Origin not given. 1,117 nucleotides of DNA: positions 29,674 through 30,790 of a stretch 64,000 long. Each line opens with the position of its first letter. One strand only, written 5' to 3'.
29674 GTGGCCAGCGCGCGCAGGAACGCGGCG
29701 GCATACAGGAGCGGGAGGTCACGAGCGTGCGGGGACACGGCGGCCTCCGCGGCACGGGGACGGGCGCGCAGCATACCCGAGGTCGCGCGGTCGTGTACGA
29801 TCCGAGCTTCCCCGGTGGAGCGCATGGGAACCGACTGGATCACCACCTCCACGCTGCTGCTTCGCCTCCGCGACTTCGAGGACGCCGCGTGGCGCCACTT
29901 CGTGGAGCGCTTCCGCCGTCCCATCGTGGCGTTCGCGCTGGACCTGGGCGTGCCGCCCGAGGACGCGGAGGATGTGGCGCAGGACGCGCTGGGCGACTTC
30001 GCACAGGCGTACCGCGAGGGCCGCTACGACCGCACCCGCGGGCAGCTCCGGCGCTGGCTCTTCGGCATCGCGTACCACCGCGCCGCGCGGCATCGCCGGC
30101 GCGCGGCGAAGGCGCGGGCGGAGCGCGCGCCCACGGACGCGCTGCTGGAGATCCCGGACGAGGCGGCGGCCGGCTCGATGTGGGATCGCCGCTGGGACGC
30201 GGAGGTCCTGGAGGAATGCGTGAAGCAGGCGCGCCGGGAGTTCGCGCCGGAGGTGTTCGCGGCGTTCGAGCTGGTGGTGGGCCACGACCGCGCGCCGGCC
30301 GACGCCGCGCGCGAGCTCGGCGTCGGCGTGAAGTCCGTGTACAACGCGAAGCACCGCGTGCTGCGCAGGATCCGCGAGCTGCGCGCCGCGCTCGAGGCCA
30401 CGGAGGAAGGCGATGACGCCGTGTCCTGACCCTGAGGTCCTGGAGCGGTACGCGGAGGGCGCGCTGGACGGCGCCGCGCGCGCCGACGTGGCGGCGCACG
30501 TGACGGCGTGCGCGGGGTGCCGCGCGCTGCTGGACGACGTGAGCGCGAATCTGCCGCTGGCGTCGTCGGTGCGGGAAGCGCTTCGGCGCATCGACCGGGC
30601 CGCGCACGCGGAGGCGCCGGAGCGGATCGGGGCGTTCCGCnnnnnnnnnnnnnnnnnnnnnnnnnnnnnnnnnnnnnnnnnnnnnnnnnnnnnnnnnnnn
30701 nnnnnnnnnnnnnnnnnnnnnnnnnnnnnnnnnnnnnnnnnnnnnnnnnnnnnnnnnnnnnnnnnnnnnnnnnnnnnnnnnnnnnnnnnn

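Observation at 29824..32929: ECF sigma factor overlapping a Ser/Thr kinase whose N-terminus looks like a zinc anti-sigma (ZAS) domain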

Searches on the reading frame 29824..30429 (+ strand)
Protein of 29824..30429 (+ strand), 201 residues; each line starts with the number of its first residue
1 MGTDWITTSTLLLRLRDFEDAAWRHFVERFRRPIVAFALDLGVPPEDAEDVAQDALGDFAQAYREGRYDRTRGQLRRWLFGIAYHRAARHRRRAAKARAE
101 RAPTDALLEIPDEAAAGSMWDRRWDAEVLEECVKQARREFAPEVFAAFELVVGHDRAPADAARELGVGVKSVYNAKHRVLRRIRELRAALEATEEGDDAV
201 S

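Call 3: search_protein_families(library=pfam, proteins=[window:29824-30429:+], max_evalue=0.1)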
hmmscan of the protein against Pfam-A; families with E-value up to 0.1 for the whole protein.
window:29824-30429:+ (201 aa): 2 families
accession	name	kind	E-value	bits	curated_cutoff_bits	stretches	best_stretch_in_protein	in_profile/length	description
PF04542.20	Sigma70_r2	-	3.6e-07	30.3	24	1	26-95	1-69/71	Sigma-70 region 2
PF08281.18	Sigma70_r4_2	-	0.0014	18.7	25.7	1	142-183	13-54/54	Sigma-70, region 4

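Call 27: find_homologous_proteins(query=window:29824-30429:+)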
Query window:29824-30429:+ (201 aa): 159 proteins with E <= 0.001 among 4897 candidates; the best 120 are listed.
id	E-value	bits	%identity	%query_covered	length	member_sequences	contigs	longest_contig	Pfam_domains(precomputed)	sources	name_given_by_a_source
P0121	9.8e-122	422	98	100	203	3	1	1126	PF04542.21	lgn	-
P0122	2.2e-95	336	81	97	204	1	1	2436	PF04542.21,PF08281.19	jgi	-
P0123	3.3e-86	306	72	100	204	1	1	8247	PF04542.21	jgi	jgi:RNA polymerase sigma-70 factor (ECF subfamily)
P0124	1.7e-82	294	72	97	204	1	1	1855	PF04542.21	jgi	jgi:RNA polymerase sigma-70 factor (ECF subfamily)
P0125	2.5e-76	274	67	99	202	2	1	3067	PF04542.21,PF08281.19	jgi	jgi:RNA polymerase sigma-70 factor (ECF subfamily)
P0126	6.6e-72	260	66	97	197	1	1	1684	PF04542.21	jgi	jgi:RNA polymerase sigma-70 factor (ECF subfamily)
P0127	4.4e-69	250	65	98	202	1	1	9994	PF04542.21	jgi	jgi:RNA polymerase sigma-70 factor (ECF subfamily)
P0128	2.6e-68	248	61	95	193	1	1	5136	PF04542.21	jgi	-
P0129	5.2e-63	231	61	95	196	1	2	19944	PF04542.21,PF08281.19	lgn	-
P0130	2.6e-59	218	57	95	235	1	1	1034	PF04542.21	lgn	-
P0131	3.0e-59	218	55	94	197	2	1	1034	PF04542.21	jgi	-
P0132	4.6e-59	218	55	96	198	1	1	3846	PF04542.21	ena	-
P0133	7.1e-59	217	56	95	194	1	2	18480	PF04542.21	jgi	jgi:RNA polymerase sigma-70 factor (ECF subfamily)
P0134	6.9e-58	214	56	95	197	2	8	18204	PF04542.21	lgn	-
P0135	8.7e-58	213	56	95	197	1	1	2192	PF04542.21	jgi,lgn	jgi:RNA polymerase sigma-70 factor (ECF subfamily)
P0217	3.7e-47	179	47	91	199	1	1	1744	PF07638.18,PF04542.21,PF08281.19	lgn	-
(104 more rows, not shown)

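Call 29: find_related_loci(query=A1, collection=genome_contigs, flank=6000)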
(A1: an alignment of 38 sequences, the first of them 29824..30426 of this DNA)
Query A1 (201 aa) in genome_contigs; peptide patterns used: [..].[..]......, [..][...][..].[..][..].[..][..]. (x = any residue, [..] = any of these).
600 stretches matched a pattern (row limit reached: there are more); 39 encode a relative of the query (tblastn E <= 1e-3); 39 distinct loci.
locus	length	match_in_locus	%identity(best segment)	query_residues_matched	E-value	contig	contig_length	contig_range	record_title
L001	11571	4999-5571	54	4-191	3e-59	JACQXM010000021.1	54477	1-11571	MAG: Planctomycetota bacterium isolate NC_groundwater_1515_Pr4_B-0.1um_67_4 SR1-18-B1_scaffold_82302, whole genome shotg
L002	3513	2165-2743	44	4-191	2e-45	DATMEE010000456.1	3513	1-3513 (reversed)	MAG TPA_asm: Phycisphaerae bacterium isolate SMAG_U13427 k141_283646, whole genome shotgun sequence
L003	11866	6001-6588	39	4-194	7e-42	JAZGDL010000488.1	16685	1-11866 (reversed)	MAG: Phycisphaerae bacterium isolate SCS3bin.42 SCS3bin.42_488, whole genome shotgun sequence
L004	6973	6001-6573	38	6-192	3e-37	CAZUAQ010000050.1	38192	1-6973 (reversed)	MAG TPA_asm: uncultured Planctomycetales bacterium isolate SRP141376_co4_62 genome assembly, contig: NODE_1894_length_38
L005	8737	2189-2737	38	7-185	9e-35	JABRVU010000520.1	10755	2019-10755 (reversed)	MAG: Phycisphaerae bacterium isolate MAG-02r c_000000001383, whole genome shotgun sequence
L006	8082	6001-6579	38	7-197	2e-31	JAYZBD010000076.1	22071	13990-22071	MAG: Planctomycetota bacterium isolate XB_MAG1199 DB_MAG1199_0076, whole genome shotgun sequence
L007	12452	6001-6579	39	6-192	6e-30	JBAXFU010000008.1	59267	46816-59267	MAG: Phycisphaerae bacterium isolate ELA279 MAG279_8, whole genome shotgun sequence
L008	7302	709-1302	25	7-197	1e-10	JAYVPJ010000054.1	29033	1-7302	MAG: Pirellula sp. isolate GL72_DN_metabinner_12 GL72_DN_metabinner_12_53, whole genome shotgun sequence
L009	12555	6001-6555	28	11-186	6e-8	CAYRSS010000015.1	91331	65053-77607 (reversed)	MAG TPA_asm: uncultured Phycisphaeraceae bacterium isolate SRP329715_co1_283 genome assembly, contig: NODE_254_length_91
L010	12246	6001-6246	38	37-127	2e-7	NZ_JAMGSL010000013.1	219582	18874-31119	Streptomyces sp. Je 1-79 Lv1-79_AS2_SC13, whole genome shotgun sequence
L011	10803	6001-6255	38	11-98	7e-7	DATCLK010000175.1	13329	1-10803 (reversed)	MAG TPA_asm: Longimicrobiales bacterium isolate SMAG_U7120 k141_112687, whole genome shotgun sequence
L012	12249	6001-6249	40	37-127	1e-6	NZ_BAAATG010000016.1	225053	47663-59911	Streptomyces atrovirens strain JCM 6913 sequence16, whole genome shotgun sequence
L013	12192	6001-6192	42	37-103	2e-6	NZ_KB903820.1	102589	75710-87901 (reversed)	Longispora albida DSM 44784 A3G1DRAFT_scaffold_15.16, whole genome shotgun sequence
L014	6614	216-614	30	45-185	4e-6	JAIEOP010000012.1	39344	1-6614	MAG: Acetobacteraceae bacterium isolate co.spades.DASTOOL.1kb_113 c_000000441826, whole genome shotgun sequence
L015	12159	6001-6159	43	37-92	4e-6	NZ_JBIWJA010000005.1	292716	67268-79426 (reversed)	Streptomyces sp. NPDC093586 NPDC093586_189_C1.ctg-0005, whole genome shotgun sequence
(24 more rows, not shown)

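Call 47: search_protein_families(library=ncbifam, proteins=[window:29824-30429:+], max_evalue=0.01)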
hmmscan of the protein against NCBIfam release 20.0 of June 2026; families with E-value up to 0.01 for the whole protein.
window:29824-30429:+ (201 aa): 23 families
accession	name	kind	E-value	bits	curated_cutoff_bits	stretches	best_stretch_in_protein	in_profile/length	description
TIGR02937.1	sigma70-ECF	superfamily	1.5e-10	40.9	42.9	1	22-185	2-163/165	sigma-70 family RNA polymerase sigma factor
TIGR02989.1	Sig-70_gvs1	subfamily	2.2e-10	40.7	124.55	1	25-184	5-155/158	RNA polymerase sigma-70 factor, Rhodopirellula/Verrucomicrobium family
NF009166.1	PRK12513.1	equivalog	7.4e-10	38.8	206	1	9-192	10-188/193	RNA polymerase sigma factor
NF007225.0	PRK09643.1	equivalog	7.7e-08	32.3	190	1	7-195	13-190/204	RNA polymerase sigma factor SigM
NF004113.0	PRK05602.1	equivalog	1.5e-07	31.2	208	1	10-195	34-206/211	RNA polymerase sigma factor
NF010500.0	PRK13919.1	subfamily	1.7e-07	31.6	226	1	12-186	14-182/186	putative RNA polymerase sigma E protein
TIGR02985.1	Sig70_bacteroi1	subfamily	2.1e-07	31.3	126.4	1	22-185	2-160/162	RNA polymerase sigma-70 factor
NF009190.0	PRK12538.1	equivalog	1.9e-06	27.7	303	1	9-135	51-171/233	RNA polymerase sigma factor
NF009172.0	PRK12519.1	subfamily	2.2e-06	27.4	222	1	11-186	19-188/194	RNA polymerase sigma factor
TIGR02983.1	SigE-fam_strep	subfamily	7.2e-06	26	141.55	1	20-187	5-158/162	SigE family RNA polymerase sigma factor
NF007227.0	PRK09645.1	subfamily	1e-05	25.5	202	1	19-191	11-171/177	sigma-70 family RNA polymerase sigma factor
NF007228.0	PRK09646.1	subfamily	2.5e-05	24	226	1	8-135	17-142/194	ECF RNA polymerase sigma factor SigK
NF009168.0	PRK12515.1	subfamily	7e-05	22.4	236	1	9-172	10-164/189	RNA polymerase sigma factor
NF009189.0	PRK12537.1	equivalog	8.8e-05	22.1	261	1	47-185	49-179/182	RNA polymerase sigma factor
TIGR02939.1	RpoE_Sigma70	equivalog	0.00021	21.3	236.15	1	10-106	9-98/190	RNA polymerase sigma factor RpoE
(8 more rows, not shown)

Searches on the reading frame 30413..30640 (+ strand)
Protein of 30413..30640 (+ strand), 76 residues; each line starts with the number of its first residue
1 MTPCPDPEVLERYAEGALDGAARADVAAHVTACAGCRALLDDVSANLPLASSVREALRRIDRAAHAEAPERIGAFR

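Call 3: search_protein_families(library=pfam, proteins=[window:30413-30640:+], max_evalue=0.1)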
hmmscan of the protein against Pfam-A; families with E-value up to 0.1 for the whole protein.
window:30413-30640:+ (76 aa): 1 family
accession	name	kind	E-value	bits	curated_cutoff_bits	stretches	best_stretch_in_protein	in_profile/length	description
PF13490.11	zf-HC2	-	7.6e-06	26.4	22.2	1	10-37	8-35/35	Putative zinc-finger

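Call 38: search_solved_structures(query=A2, max_evalue=10, show_alignments=4)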
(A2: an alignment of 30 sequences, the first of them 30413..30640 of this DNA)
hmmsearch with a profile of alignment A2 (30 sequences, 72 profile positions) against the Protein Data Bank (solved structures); distinct sequences matched with E-value up to 10: 16.
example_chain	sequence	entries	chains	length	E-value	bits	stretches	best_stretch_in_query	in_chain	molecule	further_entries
3hug_B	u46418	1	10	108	8.9e-06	29.2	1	11-42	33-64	PROBABLE CONSERVED MEMBRANE PROTEIN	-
5wuq_C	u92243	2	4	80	4.3e-05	27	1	1-56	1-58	Anti-sigma-W factor RsiW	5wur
8rlz_A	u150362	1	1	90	0.00099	22.6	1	7-40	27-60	Antisigma factor DdvA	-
2q1z_B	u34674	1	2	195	0.0048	20.4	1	9-39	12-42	Anti-Sigma factor ChrR, transcriptional activator ChrR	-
2z2s_B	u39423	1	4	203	0.0052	20.3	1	9-39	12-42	Anti-Sigma factor ChrR, transcriptional activator ChrR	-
8rot_B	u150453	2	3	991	0.019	18.5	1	7-40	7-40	CHAT domain-containing protein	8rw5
4ap4_A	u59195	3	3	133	0.43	14.2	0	31-51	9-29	E3 UBIQUITIN LIGASE RNF4 | E3 UBIQUITIN-PROTEIN LIGASE RNF4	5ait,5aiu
2k5c_A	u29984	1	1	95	0.64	13.6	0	27-60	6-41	uncharacterized protein PF0385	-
7aah_A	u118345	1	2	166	0.71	13.5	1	23-50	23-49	Marginal zone B- and B1-cell-specific protein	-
6mpx_A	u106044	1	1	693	0.83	13.2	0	22-38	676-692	fusion protein of non-collagenous domains of collagen type IV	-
2xeu_A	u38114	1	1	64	1.2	12.8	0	31-51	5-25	RING FINGER PROTEIN 4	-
2ea6_A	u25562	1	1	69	1.8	12.1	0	31-51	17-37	RING finger protein 4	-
3ng2_A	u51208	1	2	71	2.1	11.9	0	31-51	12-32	RING finger protein 4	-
4ppe_A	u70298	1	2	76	2.3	11.8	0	31-51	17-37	E3 ubiquitin-protein ligase RNF4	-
5aas_A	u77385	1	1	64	8.8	10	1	22-38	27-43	TAX1-BINDING PROTEIN 1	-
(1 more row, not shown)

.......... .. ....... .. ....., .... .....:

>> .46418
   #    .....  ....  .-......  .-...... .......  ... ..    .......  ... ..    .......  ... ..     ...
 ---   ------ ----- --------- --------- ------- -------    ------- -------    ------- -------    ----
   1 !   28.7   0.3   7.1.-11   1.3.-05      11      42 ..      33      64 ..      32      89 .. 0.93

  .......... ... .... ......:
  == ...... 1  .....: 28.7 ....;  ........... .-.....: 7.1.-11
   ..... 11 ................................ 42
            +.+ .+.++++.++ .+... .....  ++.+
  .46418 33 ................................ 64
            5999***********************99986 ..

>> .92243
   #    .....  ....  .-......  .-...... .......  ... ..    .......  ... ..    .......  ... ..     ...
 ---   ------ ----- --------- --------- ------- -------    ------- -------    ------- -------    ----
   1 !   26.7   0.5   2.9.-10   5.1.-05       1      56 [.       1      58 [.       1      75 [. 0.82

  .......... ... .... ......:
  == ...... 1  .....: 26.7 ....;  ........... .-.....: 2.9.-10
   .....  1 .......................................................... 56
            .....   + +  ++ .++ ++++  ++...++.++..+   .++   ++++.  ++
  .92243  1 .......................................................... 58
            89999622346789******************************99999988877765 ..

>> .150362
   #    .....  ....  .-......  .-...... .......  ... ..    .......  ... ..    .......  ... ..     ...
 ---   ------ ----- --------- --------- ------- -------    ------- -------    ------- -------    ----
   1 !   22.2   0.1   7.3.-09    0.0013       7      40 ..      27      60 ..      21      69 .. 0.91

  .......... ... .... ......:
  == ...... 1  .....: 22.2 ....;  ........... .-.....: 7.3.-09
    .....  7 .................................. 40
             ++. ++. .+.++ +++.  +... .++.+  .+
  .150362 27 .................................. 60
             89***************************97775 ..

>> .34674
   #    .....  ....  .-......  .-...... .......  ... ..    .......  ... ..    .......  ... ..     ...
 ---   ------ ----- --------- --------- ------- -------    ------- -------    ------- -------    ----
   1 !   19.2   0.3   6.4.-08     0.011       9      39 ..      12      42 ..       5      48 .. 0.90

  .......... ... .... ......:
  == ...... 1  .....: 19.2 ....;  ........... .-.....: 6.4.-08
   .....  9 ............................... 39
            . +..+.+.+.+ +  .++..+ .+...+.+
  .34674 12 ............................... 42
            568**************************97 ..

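Call 48: predict_structure(alignment_id=A3)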
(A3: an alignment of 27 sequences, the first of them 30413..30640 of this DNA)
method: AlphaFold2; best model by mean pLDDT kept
length: 76 residues; sequences in the alignment: 27
mean_pLDDT: 80.7   pTM: 0.57
mean pLDDT of the five models: 80.7, 79.6, 78.7, 77.1, 76.4
residues with pLDDT >= 90: 38; 70-90: 19; 50-70: 16; < 50: 3
segments of 3 or more residues with pLDDT < 50: none
pLDDT, mean of each block of 10 residues (from residue 1): 87 92 93 94 80 72 65 51
secondary structure, 60 per line:
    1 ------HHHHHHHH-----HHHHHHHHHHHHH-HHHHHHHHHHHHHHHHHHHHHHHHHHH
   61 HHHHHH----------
elements in order: H7-14 H20-32 H34-66

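Call 50: fold_search(model_id=the predicted structure, library=pdb)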
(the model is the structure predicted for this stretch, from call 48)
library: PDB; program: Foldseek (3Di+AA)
matches with E <= 10: 22; with E <= 0.001: 0
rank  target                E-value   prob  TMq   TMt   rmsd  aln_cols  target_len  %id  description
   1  2q1z_MODEL_1_B        1.2e-01  1.00  0.55  0.24   2.3        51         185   31  Crystal Structure of Rhodobacter sphaeroides SigE in complex with the anti-sigma ChrR (released 2007-09-18)
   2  3hug_B                2.0e-01  0.99  0.54  0.65   3.4        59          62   25  Crystal structure of Mycobacterium tuberculosis anti-sigma factor RslA in complex with -35 promoter binding domain of  (released 2010-03-02)
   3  2q1z_MODEL_1_D        3.7e-01  0.90  0.55  0.24  17.4        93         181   22  Crystal Structure of Rhodobacter sphaeroides SigE in complex with the anti-sigma ChrR (released 2007-09-18)
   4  3hug_J                3.9e-01  0.95  0.54  0.63   4.7        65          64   26  Crystal structure of Mycobacterium tuberculosis anti-sigma factor RslA in complex with -35 promoter binding domain of  (released 2010-03-02)
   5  3hug_D                5.0e-01  0.96  0.54  0.65   3.2        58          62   26  Crystal structure of Mycobacterium tuberculosis anti-sigma factor RslA in complex with -35 promoter binding domain of  (released 2010-03-02)
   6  3hug_L                6.1e-01  0.94  0.54  0.64   3.5        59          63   25  Crystal structure of Mycobacterium tuberculosis anti-sigma factor RslA in complex with -35 promoter binding domain of  (released 2010-03-02)
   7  2z2s_B                7.3e-01  0.98  0.58  0.26   2.6        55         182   29  Crystal Structure of Rhodobacter sphaeroides SigE in complex with the anti-sigma ChrR (released 2008-02-05)
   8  3hug_F                7.3e-01  0.98  0.52  0.69   1.6        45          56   29  Crystal structure of Mycobacterium tuberculosis anti-sigma factor RslA in complex with -35 promoter binding domain of  (released 2010-03-02)
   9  3hug_P                7.3e-01  0.93  0.55  0.67   2.8        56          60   27  Crystal structure of Mycobacterium tuberculosis anti-sigma factor RslA in complex with -35 promoter binding domain of  (released 2010-03-02)
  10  5wuq_D                7.8e-01  0.93  0.53  0.57   2.4        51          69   18  Crystal structure of SigW in complex with its anti-sigma RsiW, a zinc binding form (released 2017-03-29)
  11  3hug_H                9.9e-01  0.89  0.55  0.67   2.9        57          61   26  Crystal structure of Mycobacterium tuberculosis anti-sigma factor RslA in complex with -35 promoter binding domain of  (released 2010-03-02)
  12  2z2s_D                1.1e+00  0.96  0.56  0.26   2.3        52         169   31  Crystal Structure of Rhodobacter sphaeroides SigE in complex with the anti-sigma ChrR (released 2008-02-05)
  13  5wuq_C                1.1e+00  0.89  0.54  0.57   2.4        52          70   17  Crystal structure of SigW in complex with its anti-sigma RsiW, a zinc binding form (released 2017-03-29)
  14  2z2s_H                1.2e+00  0.96  0.55  0.25   2.2        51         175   31  Crystal Structure of Rhodobacter sphaeroides SigE in complex with the anti-sigma ChrR (released 2008-02-05)
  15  4nqw_B                1.4e+00  0.47  0.44  0.45   6.1        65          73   28  Structure of Mycobacterium tuberculosis extracytoplasmic function sigma factor SigK in complex with the cytosolic doma (released 2014-01-22)
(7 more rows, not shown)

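Call 52: search_protein_representatives(alignment_id=A3)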
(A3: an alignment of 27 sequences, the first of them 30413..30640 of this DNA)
Query: 27 sequences, 72 profile positions. Proteins with E-value up to 0.001 (for the whole library): 11879; up to 1e-10: 265; up to 1e-30: 0. The best 150 are listed.
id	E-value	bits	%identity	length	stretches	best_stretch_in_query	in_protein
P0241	3.0e-22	94.8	-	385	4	3-43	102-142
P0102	2.6e-20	88.6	-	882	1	1-72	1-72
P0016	6.3e-20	87.3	-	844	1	1-72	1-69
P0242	1.8e-19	85.9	-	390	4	2-41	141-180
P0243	5.8e-19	84.3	-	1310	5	2-36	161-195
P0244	8.3e-19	83.7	-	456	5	3-43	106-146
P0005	1.3e-18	83.1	-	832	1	1-71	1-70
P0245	2.9e-18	82.0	-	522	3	2-47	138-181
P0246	7.0e-18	80.8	-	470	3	1-45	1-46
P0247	1.1e-17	80.1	-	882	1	1-72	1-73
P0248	1.3e-17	79.9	-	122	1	1-72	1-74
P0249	1.3e-17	79.9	-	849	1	1-72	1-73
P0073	2.2e-17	79.2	-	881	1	2-72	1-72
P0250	2.5e-17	79.0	-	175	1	1-72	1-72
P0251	5.6e-17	77.9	-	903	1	1-71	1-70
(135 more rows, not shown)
